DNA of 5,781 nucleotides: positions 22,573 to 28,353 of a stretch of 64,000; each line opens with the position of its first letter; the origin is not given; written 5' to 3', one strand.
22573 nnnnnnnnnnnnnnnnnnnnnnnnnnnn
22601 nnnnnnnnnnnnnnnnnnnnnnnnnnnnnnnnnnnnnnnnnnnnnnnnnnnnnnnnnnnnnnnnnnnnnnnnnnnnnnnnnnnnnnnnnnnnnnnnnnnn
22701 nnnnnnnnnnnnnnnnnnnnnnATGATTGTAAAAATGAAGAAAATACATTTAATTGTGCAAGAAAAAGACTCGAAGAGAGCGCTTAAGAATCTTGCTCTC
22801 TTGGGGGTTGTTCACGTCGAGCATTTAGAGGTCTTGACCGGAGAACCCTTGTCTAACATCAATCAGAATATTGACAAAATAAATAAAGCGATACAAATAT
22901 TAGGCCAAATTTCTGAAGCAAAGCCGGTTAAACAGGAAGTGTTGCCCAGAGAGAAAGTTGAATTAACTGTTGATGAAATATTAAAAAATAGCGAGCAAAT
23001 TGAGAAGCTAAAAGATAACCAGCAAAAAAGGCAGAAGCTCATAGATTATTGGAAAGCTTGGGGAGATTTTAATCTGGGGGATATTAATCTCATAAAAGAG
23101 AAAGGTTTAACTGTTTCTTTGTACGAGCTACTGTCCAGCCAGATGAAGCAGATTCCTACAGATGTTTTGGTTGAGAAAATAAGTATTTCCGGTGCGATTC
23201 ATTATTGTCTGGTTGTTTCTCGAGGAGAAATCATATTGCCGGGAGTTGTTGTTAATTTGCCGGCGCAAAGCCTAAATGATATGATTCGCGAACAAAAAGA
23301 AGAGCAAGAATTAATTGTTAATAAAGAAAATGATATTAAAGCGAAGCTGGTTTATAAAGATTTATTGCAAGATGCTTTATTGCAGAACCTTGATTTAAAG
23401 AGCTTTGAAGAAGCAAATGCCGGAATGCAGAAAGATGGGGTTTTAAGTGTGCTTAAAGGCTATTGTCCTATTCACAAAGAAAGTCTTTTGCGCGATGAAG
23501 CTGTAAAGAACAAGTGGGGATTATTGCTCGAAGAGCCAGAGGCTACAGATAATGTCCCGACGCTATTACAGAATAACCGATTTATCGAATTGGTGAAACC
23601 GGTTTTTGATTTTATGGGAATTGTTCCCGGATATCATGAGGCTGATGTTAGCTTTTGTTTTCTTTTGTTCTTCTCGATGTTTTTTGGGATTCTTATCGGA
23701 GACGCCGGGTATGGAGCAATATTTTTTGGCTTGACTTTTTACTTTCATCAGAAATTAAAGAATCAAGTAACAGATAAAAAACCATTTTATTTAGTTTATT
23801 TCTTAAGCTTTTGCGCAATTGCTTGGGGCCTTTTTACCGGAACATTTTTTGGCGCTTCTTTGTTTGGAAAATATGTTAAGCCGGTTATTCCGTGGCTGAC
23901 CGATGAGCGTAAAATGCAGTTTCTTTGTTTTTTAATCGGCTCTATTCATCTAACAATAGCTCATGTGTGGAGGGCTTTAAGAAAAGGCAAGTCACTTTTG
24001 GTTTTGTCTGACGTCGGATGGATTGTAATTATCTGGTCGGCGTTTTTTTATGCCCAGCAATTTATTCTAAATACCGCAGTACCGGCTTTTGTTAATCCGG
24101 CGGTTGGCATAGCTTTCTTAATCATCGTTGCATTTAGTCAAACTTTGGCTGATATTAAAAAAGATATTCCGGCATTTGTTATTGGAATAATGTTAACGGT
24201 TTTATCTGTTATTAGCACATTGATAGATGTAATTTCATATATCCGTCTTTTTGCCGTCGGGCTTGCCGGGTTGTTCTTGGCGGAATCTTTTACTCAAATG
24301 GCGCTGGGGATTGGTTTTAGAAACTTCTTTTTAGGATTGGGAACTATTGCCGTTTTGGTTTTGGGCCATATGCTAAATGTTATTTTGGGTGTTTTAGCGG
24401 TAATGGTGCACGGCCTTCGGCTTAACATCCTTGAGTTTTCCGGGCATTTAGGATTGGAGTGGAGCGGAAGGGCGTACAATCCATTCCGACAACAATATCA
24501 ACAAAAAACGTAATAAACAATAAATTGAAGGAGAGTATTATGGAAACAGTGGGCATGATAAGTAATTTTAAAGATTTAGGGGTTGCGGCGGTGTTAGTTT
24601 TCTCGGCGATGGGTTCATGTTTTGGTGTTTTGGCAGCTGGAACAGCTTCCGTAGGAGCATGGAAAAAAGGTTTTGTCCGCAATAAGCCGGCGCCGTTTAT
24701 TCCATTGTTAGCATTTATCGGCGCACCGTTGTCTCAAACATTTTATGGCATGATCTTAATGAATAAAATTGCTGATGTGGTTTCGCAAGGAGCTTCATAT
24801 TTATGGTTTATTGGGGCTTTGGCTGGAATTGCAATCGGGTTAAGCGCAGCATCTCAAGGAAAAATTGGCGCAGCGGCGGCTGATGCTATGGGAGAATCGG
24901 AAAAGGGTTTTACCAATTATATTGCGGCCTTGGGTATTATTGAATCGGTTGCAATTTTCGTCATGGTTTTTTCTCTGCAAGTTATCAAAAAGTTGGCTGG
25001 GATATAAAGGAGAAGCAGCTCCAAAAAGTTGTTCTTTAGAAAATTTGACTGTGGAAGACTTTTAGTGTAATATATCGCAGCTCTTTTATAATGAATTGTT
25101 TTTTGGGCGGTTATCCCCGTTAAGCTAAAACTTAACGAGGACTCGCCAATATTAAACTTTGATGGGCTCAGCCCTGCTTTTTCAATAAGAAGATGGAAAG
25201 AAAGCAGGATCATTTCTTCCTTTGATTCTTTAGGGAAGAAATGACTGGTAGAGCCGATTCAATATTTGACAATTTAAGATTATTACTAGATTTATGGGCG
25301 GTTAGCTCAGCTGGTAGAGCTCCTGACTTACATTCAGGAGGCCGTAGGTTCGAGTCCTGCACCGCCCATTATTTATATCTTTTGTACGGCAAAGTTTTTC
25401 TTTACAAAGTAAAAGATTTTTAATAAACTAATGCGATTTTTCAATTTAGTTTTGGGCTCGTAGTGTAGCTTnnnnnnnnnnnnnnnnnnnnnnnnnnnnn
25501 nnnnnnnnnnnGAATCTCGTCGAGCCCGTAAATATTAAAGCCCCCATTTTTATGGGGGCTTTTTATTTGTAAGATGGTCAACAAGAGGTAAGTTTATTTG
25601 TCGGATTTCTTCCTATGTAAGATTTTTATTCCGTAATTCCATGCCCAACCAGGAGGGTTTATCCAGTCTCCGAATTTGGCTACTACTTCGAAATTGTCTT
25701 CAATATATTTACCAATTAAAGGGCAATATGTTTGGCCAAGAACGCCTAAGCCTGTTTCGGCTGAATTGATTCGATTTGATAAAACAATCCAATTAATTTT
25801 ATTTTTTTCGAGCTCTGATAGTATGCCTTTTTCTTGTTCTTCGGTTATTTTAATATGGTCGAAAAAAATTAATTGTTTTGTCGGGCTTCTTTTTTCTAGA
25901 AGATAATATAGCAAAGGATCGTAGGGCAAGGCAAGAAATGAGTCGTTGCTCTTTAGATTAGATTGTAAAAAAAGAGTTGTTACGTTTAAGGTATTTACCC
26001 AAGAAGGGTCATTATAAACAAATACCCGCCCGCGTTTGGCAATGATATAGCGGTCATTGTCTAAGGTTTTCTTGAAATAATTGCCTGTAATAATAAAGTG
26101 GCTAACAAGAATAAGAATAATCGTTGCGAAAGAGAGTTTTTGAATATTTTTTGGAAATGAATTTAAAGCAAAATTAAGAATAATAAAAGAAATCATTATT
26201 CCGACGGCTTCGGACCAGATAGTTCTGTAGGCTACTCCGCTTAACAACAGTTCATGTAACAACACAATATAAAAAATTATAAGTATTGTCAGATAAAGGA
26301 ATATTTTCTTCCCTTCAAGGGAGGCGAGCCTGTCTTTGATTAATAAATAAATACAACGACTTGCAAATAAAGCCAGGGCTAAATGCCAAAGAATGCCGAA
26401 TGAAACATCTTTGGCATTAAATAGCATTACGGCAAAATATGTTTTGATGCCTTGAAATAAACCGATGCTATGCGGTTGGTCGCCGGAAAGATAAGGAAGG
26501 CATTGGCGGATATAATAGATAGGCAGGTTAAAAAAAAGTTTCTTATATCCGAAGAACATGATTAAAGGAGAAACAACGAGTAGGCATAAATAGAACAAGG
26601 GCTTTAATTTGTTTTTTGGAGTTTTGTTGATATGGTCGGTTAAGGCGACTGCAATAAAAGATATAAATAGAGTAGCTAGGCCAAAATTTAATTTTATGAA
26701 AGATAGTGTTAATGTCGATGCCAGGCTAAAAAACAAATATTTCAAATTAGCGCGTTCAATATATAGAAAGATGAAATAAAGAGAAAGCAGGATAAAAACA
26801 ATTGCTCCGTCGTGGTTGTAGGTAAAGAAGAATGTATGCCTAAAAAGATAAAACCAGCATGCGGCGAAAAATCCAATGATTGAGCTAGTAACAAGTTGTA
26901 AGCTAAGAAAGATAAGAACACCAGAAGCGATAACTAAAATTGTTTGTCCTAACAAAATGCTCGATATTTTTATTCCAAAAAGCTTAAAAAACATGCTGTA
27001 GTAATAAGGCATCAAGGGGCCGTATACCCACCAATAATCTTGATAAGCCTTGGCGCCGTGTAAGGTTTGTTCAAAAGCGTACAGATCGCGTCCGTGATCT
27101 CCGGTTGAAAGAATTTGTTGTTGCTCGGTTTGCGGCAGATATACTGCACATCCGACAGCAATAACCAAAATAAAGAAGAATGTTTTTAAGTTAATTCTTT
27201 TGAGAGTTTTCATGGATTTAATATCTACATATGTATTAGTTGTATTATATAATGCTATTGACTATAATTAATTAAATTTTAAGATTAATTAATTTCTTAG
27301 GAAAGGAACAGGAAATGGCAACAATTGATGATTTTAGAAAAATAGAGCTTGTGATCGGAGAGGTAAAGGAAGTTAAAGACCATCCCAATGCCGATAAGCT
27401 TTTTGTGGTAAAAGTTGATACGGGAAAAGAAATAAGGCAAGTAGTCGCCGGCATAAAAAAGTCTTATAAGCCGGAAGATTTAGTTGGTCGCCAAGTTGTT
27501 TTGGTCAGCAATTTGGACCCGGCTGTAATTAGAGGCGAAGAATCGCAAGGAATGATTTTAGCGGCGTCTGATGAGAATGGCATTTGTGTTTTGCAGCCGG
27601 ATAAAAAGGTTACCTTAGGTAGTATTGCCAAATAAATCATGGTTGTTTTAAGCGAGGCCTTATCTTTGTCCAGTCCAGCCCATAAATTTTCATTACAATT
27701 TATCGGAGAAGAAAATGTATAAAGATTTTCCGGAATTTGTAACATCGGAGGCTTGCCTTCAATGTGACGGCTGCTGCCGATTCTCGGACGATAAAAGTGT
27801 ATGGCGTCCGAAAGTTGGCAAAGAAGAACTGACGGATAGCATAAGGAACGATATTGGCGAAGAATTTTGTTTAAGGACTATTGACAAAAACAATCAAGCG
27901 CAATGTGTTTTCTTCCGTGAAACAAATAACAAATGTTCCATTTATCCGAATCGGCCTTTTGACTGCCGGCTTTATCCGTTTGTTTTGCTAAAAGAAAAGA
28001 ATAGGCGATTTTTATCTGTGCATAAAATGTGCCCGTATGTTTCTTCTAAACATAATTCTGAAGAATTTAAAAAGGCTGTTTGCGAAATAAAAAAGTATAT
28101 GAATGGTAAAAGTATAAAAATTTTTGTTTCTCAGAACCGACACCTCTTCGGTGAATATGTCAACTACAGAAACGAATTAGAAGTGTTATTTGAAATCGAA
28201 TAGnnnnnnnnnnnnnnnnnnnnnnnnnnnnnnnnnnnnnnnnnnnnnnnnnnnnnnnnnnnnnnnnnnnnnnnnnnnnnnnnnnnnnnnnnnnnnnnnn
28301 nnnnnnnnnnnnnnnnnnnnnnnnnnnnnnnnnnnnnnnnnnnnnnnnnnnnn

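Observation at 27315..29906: tRNA-centred four-gene cluster: CsaA-like tRNA-binding protein, YkgJ Cys-cluster protein, MprF-C/DUF2156-like transferase and a DEDD exonuclease-WYL fusion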

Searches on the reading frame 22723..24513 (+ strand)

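Call 84: search_protein_families(library=pfam, proteins=[window:22723-24513:+], max_evalue=0.00001)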
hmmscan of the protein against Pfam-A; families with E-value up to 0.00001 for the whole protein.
window:22723-24513:+ (596 aa): 1 family
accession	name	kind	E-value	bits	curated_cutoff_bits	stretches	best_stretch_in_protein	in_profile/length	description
PF01496.24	V_ATPase_I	-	1.2e-08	33.8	30.7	1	263-370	336-444/815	V-type ATPase 116kDa subunit family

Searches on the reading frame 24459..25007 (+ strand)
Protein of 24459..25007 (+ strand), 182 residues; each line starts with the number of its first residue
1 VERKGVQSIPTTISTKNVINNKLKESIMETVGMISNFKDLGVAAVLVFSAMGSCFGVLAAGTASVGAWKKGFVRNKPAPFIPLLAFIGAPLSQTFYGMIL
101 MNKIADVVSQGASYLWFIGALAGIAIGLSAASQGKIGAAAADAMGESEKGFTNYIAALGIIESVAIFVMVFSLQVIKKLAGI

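Call 52: search_protein_families(library=pfam, proteins=[window:24459-25007:+], max_evalue=0.001)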
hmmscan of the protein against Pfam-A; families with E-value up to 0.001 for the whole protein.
window:24459-25007:+ (182 aa): 1 family
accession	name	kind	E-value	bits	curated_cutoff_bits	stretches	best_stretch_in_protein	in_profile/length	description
PF00137.26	ATP-synt_C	-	7.3e-08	33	24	1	119-173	4-58/60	ATP synthase subunit C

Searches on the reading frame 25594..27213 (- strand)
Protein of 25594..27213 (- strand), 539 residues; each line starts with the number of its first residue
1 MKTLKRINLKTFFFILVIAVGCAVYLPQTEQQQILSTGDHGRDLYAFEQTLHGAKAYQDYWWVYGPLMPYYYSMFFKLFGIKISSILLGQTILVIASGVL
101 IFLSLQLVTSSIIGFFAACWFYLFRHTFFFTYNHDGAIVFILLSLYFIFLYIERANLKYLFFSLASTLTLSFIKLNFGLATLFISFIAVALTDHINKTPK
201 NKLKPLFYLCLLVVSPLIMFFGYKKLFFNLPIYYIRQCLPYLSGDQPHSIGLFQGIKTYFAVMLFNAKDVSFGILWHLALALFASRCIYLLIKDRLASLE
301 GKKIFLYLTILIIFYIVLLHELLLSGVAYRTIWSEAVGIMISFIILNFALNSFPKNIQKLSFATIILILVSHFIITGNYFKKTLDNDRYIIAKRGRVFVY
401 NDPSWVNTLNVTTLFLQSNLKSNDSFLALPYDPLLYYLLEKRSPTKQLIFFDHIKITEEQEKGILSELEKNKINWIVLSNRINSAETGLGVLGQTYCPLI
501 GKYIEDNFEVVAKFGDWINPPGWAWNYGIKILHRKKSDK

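Call 3: search_protein_families(library=pfam, proteins=[window:25594-27213:-], max_evalue=0.01)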
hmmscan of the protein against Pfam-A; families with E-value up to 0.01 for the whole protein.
window:25594-27213:- (539 aa): 1 family
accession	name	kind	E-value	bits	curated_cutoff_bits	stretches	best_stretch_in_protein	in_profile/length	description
PF13231.12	PMT_2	-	1.6e-06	28.9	26.1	1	66-219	4-159/160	Dolichyl-phosphate-mannose-protein mannosyltransferase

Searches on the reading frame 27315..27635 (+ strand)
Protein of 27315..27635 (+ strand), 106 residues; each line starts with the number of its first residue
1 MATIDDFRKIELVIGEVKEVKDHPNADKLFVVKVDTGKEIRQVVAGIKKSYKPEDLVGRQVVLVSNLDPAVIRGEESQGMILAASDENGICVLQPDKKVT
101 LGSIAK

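Call 3: search_protein_families(library=pfam, proteins=[window:27315-27635:+], max_evalue=0.01)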
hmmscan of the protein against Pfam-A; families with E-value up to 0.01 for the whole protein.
window:27315-27635:+ (106 aa): 1 family
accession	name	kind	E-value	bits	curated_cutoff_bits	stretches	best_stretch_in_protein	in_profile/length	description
PF01588.26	tRNA_bind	-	5.5e-32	110.2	27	1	12-103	1-95/96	Putative tRNA binding domain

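Call 6: search_protein_families(library=ncbifam, proteins=[window:27315-27635:+], max_evalue=0.01)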
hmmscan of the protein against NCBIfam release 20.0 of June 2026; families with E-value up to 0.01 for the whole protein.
window:27315-27635:+ (106 aa): 12 families
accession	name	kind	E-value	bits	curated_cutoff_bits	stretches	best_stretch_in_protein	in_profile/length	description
TIGR00399.1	metG_C_term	equivalog_domain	8.7e-35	119.6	116.65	1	3-103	35-136/139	methionine--tRNA ligase subunit beta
NF001100.0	PRK00133.1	equivalog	1.3e-33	116.5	587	1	3-103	572-673/676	methionine--tRNA ligase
NF008900.0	PRK12267.1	equivalog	4.4e-33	114.7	598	1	3-104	544-646/648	methionine--tRNA ligase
NF007492.0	PRK10089.1-1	equivalog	1.6e-23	82.7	150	1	4-102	6-106/110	tRNA-binding protein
NF007494.0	PRK10089.1-3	equivalog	9.8e-18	64.2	109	1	1-103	3-109/112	tRNA-binding protein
TIGR02222.1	chap_CsaA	subfamily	1.2e-17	63.8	119.65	1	5-103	2-104/107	export-related chaperone CsaA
NF007495.0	PRK10089.1-4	equivalog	5.3e-17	62.4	117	1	3-103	6-110/113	tRNA-binding protein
NF007496.0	PRK10089.1-5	equivalog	6.1e-16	58.6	171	1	1-102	1-105/109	chaperone CsaA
NF007493.0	PRK10089.1-2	equivalog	3.7e-14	52.7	160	1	3-103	5-109/112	tRNA-binding protein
TIGR00472.1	pheT_bact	equivalog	4.5e-13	48.3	402.65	1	10-86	43-125/798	phenylalanine--tRNA ligase subunit beta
NF045760.1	YtpR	equivalog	1.1e-09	38.4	100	1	9-84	80-158/185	YtpR family tRNA-binding protein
NF045867.1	PheT_Nterm_rel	equivalog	1.7e-08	34.7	120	1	11-83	88-164/171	TyrS-associated PheT N-terminal domain-related protein TapR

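Call 7: search_protein_families(library=padloc, proteins=[window:27315-27635:+], max_evalue=0.01)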
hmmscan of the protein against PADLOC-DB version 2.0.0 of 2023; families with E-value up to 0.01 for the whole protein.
window:27315-27635:+ (106 aa): 0 families

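Call 63: search_solved_structures(query=window:27315-27635:+, max_evalue=0.00001)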
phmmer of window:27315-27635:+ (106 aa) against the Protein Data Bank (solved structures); distinct sequences matched with E-value up to 0.00001: 28.
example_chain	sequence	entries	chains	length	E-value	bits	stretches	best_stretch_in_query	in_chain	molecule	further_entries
1mkh_A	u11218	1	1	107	1.5e-35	124.7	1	4-103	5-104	C-terminal domain of Methionyl-tRNA synthetase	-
1rqg_A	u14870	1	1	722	5.8e-34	119.5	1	4-103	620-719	Methionyl-tRNA synthetase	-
5h34_A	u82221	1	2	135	2.4e-28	101.5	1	5-103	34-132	Methionine-tRNA ligase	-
1pyb_A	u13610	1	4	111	2.2e-21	79.2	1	3-102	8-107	tRNA-binding protein Trbp111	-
8vtz_A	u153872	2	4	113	2.3e-21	79.1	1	3-102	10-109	Methionyl-tRNA synthetase beta subunit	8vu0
7d8r_A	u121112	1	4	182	9e-21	77.2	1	4-102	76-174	Microphthalmia-associated transcription factor,Methionyl-tRNA synthetase beta subunit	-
7d8s_A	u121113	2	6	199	1.2e-20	76.8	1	4-102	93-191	Microphthalmia-associated transcription factor,Methionyl-tRNA synthetase beta subunit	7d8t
3ers_X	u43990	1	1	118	3.9e-19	72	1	5-99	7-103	tRNA-binding protein ygjH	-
4up7_A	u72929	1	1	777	5.4e-16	61.9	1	4-92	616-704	LYSINE--TRNA LIGASE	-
4up8_A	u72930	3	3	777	5.5e-16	61.9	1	4-92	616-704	LYSINE--TRNA LIGASE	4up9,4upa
38li_A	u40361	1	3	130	2.8e-15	59.6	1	3-95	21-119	Methionine--tRNA ligase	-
5zkg_A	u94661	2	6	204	6.9e-15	58.4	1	3-102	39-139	Aminoacyl-tRna synthetase-interacting multifunctional protein P43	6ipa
2cwp_A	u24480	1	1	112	3.7e-14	56.1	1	3-100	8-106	MetRS related protein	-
9shc_A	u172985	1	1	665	4.1e-14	55.9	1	4-104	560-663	Methionine--tRNA ligase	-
1ntg_A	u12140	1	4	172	4.3e-14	55.8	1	9-88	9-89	Tyrosyl-tRNA synthetase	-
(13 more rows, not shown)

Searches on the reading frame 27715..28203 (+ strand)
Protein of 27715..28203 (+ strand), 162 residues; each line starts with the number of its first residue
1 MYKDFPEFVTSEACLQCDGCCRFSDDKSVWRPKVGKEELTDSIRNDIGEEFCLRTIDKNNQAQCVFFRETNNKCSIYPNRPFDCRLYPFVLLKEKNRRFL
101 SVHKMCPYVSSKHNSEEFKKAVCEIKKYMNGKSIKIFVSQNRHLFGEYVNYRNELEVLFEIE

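Call 3: search_protein_families(library=pfam, proteins=[window:27715-28203:+], max_evalue=0.01)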
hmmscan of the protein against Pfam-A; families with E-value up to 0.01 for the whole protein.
window:27715-28203:+ (162 aa): 1 family
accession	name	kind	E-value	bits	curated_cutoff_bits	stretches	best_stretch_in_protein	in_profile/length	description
PF03692.20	CxxCxxCC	-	1.1e-10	42.5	23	1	13-107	1-85/85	Putative zinc- or iron-chelating domain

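Call 6: search_protein_families(library=ncbifam, proteins=[window:27715-28203:+], max_evalue=0.01)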
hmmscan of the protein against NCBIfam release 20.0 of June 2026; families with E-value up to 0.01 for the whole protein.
window:27715-28203:+ (162 aa): 0 families

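Call 7: search_protein_families(library=padloc, proteins=[window:27715-28203:+], max_evalue=0.01)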
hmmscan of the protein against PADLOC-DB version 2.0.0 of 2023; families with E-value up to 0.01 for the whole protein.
window:27715-28203:+ (162 aa): 0 families

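Call 36: find_homologous_proteins(query=window:27715-28203:+, max_evalue=0.001)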
Query window:27715-28203:+ (162 aa): 3 proteins with E <= 0.001 among 17 candidates.
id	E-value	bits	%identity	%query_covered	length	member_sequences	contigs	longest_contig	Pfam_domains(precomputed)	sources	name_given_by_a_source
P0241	6.1e-107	373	100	100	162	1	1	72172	PF03692.21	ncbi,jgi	-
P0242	9.8e-33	131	38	100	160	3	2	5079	PF03692.21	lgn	-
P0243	6.3e-31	126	41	96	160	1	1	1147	PF03692.21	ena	-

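Call 64: search_solved_structures(query=A3, max_evalue=1)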
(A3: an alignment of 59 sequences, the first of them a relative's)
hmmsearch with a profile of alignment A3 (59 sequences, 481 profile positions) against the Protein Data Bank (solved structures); distinct sequences matched with E-value up to 1: 1.
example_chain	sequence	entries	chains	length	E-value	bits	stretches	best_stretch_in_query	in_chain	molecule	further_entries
2hqy_A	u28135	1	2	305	7.1e-47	163.5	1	183-479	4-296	conserved hypothetical protein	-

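Call 66: predict_structure(alignment_id=A3)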
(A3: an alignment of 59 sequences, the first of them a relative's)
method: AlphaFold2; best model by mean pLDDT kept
length: 162 residues; sequences in the alignment: 59
mean_pLDDT: 95.2   pTM: 0.89
mean pLDDT of the five models: 95.2, 95.1, 94.6, 94.4, 94.2
residues with pLDDT >= 90: 152; 70-90: 10; 50-70: 0; < 50: 0
segments of 3 or more residues with pLDDT < 50: none
pLDDT, mean of each block of 10 residues (from residue 1): 90 87 95 96 93 96 96 94 96 97 96 97 97 96 97 98 93
secondary structure, 60 per line:
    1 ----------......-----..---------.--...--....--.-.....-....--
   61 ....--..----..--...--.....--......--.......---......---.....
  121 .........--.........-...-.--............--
elements in order: H11-16 H41-44 E55-58 E61-64 H82-86 E89-94 E97-103 H107-112 H116-129 H132-140 H149-154 E155-160
